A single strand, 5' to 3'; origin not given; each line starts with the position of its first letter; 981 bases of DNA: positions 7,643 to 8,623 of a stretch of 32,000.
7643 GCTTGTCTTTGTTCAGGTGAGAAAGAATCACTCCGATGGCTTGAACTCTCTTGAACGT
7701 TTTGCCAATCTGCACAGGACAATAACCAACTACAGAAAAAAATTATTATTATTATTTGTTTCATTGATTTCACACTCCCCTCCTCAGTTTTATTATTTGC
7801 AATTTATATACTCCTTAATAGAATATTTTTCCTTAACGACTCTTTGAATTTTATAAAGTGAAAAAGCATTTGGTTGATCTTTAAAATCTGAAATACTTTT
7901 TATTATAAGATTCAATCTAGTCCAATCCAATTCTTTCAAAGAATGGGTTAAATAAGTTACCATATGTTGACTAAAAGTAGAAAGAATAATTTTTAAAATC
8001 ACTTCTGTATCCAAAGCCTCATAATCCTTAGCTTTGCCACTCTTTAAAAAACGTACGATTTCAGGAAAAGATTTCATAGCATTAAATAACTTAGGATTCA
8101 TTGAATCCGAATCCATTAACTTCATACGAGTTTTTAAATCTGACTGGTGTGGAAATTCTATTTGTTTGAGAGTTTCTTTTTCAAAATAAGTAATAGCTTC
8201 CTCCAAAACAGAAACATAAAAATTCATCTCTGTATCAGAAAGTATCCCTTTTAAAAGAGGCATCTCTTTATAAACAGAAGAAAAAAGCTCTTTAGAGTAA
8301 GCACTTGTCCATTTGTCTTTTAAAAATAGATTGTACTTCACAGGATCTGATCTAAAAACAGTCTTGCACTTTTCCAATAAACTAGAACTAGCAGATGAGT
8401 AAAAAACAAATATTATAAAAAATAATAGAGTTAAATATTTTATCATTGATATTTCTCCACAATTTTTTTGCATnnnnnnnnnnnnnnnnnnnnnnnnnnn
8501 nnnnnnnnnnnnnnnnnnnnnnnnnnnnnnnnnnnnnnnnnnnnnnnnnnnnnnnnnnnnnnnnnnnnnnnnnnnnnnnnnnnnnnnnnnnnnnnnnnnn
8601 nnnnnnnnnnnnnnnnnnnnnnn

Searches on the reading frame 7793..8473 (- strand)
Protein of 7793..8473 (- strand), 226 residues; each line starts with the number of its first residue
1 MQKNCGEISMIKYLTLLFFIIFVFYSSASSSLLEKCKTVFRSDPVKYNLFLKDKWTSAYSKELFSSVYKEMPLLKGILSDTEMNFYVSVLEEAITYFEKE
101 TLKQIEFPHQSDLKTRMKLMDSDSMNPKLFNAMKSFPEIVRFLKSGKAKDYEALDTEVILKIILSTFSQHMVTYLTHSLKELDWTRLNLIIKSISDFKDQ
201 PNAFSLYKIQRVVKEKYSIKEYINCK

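Call 6: search_protein_families(library=pfam, proteins=[window:7793-8473:-], max_evalue=1)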
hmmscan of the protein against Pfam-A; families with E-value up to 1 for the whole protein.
window:7793-8473:- (226 aa): 1 family
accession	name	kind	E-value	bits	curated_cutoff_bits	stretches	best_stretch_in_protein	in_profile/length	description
PF00538.25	Linker_histone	-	0.11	13.1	22.4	1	188-220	6-37/74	linker histone H1 and H5 family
